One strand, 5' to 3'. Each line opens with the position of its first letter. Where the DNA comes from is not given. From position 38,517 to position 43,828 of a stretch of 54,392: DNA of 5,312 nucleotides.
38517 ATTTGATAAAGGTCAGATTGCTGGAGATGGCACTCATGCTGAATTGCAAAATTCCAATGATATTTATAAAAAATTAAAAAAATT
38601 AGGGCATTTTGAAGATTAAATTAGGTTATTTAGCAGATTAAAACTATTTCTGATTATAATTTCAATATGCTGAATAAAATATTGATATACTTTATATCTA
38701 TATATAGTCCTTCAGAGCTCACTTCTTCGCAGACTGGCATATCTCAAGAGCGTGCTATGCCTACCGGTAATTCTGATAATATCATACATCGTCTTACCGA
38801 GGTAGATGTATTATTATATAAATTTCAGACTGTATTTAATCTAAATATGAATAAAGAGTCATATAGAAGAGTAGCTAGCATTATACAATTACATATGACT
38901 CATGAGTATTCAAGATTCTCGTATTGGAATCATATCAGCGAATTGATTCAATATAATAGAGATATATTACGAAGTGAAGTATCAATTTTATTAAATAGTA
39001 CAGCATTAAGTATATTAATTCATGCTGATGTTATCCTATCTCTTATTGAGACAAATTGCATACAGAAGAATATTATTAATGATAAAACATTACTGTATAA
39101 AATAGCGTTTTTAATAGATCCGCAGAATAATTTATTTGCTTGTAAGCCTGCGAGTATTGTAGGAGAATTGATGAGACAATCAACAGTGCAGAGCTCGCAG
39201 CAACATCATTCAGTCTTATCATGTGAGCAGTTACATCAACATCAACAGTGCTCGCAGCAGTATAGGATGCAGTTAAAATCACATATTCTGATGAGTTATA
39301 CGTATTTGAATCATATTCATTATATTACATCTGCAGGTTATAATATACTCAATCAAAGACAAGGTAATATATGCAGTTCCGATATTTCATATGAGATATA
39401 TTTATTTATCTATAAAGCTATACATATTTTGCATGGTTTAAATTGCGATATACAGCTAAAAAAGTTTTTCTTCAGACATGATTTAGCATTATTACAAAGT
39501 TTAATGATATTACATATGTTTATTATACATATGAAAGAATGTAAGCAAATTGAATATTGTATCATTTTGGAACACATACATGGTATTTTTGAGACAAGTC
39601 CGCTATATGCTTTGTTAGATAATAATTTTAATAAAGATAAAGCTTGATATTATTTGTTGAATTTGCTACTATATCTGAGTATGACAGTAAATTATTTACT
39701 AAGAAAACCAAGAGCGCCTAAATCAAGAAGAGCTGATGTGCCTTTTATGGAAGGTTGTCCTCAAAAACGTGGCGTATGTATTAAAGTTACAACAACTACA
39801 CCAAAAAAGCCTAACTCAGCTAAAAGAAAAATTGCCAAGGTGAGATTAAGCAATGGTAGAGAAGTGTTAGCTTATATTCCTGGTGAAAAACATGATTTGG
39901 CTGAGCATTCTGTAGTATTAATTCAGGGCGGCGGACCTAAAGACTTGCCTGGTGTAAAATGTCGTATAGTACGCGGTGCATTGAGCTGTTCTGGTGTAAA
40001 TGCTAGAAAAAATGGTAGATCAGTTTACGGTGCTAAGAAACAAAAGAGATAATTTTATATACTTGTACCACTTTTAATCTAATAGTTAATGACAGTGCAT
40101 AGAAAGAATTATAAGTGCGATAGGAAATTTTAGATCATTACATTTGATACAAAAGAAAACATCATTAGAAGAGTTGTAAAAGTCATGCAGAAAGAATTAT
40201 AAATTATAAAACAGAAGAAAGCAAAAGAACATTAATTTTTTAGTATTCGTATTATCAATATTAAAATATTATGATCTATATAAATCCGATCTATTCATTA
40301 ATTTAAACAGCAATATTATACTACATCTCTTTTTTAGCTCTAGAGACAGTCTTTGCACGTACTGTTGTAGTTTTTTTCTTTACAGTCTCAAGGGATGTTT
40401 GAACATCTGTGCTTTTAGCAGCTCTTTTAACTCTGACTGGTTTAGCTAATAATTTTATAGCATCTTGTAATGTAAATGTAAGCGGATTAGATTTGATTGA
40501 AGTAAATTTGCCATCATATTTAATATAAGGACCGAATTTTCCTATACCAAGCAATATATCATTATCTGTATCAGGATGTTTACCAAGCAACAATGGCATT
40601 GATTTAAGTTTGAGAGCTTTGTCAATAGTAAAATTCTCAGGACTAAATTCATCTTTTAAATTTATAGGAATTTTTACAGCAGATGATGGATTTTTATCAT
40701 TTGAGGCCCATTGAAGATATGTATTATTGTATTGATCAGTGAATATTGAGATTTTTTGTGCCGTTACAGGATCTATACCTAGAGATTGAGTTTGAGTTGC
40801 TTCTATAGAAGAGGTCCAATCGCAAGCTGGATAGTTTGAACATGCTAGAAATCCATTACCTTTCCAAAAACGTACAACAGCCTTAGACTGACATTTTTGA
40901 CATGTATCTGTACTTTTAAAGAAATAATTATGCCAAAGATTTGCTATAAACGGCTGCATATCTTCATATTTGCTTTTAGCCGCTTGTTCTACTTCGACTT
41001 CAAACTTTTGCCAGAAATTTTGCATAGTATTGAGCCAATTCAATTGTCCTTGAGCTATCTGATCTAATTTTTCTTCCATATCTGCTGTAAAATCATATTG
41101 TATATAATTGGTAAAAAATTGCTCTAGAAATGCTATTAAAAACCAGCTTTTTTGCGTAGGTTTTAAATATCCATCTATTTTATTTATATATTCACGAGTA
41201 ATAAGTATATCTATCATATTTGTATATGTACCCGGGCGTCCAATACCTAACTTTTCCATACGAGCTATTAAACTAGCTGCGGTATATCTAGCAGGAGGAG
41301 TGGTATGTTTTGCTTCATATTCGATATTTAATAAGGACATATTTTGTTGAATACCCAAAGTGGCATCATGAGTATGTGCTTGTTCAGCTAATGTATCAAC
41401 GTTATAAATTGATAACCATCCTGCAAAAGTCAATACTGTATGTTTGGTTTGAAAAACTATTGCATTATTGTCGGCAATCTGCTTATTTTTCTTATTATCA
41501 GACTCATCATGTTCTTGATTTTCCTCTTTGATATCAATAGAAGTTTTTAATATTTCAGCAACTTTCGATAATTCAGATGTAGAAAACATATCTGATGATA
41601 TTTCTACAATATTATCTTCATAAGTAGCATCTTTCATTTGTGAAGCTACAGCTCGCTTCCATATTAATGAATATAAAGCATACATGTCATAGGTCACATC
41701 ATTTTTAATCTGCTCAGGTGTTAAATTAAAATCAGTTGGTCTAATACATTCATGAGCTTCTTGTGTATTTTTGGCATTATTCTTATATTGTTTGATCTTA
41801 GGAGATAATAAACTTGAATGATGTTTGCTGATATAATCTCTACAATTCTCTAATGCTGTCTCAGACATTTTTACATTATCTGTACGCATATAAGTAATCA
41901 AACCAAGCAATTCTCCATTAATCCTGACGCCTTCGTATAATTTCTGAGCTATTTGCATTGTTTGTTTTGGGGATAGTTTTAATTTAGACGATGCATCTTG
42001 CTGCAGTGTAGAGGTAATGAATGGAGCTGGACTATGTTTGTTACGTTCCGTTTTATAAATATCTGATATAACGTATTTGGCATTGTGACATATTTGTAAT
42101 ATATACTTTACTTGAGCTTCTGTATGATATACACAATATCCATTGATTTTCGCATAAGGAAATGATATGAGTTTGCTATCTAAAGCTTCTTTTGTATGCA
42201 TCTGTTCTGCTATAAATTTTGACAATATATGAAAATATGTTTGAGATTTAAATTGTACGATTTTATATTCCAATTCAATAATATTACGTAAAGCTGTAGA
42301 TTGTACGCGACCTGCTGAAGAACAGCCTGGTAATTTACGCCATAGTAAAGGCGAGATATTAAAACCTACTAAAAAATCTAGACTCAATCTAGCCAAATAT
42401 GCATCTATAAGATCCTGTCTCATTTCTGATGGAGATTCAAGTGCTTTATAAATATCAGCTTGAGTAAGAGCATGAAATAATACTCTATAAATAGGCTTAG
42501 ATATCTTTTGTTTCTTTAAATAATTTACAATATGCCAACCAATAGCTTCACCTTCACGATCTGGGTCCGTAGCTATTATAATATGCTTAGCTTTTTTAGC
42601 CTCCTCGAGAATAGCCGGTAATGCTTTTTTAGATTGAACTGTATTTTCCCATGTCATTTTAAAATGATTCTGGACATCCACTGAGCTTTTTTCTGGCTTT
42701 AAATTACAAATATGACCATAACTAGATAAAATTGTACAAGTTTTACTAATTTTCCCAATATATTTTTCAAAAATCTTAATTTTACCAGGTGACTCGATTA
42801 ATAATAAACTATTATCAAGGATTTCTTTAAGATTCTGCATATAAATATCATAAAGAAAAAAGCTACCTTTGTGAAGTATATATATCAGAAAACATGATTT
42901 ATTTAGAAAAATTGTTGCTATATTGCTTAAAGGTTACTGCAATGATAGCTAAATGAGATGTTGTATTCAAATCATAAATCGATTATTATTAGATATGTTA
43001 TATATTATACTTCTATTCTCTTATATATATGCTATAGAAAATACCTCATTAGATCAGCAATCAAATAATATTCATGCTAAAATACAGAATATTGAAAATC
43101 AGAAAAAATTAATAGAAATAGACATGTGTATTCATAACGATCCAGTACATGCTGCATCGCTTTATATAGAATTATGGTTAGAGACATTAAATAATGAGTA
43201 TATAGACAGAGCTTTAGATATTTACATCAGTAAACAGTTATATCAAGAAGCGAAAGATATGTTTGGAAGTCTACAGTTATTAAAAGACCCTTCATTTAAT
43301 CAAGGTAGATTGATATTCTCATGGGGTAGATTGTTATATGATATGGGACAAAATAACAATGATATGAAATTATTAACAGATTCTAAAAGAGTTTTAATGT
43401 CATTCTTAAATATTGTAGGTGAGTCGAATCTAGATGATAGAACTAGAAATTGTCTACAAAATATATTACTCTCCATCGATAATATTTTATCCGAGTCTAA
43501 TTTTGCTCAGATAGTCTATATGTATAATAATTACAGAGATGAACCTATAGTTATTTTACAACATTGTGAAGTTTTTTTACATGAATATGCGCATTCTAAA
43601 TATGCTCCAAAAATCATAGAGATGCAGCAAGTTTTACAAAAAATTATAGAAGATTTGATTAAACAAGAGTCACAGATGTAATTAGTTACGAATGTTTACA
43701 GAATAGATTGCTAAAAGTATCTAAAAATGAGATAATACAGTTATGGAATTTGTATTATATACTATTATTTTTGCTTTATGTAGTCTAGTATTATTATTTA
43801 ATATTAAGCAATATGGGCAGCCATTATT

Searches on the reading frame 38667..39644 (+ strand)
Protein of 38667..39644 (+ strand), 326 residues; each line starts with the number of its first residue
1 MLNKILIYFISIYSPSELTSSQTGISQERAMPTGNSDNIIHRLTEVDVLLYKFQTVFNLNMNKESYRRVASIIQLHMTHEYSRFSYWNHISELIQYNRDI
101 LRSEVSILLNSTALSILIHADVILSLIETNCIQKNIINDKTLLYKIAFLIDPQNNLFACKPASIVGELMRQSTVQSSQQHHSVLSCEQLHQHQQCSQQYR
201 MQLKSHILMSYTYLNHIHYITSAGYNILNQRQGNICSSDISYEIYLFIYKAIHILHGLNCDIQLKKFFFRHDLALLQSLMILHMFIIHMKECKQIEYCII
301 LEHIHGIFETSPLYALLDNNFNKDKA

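Call 8: search_protein_families(library=pfam, proteins=[window:38667-39644:+], max_evalue=1)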
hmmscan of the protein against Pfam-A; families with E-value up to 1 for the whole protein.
window:38667-39644:+ (326 aa): 0 families

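Call 20: search_protein_families(library=ncbifam, proteins=[window:38667-39644:+], max_evalue=1)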
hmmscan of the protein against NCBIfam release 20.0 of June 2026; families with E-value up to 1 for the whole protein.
window:38667-39644:+ (326 aa): 1 family
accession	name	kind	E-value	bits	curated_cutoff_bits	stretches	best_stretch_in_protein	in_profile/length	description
NF041177.1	Cyp119_Thmprot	equivalog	0.022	13.5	680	1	33-139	110-222/368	cytochrome P450 Cyp119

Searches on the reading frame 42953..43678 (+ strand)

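Call 8: search_protein_families(library=pfam, proteins=[window:42953-43678:+], max_evalue=1)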
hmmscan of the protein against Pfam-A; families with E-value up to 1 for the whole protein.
window:42953-43678:+ (242 aa): 1 family
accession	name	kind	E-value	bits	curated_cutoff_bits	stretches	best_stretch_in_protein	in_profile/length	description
PF00512.31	HisKA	-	0.35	11.4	26.9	0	215-236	37-58/66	His Kinase A (phospho-acceptor) domain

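Call 20: search_protein_families(library=ncbifam, proteins=[window:42953-43678:+], max_evalue=1)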
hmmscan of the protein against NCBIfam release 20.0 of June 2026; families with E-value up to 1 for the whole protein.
window:42953-43678:+ (242 aa): 1 family
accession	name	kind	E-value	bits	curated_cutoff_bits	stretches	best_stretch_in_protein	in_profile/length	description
NF005269.0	PRK06771.1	equivalog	0.088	13.5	90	1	15-66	5-56/97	hypothetical protein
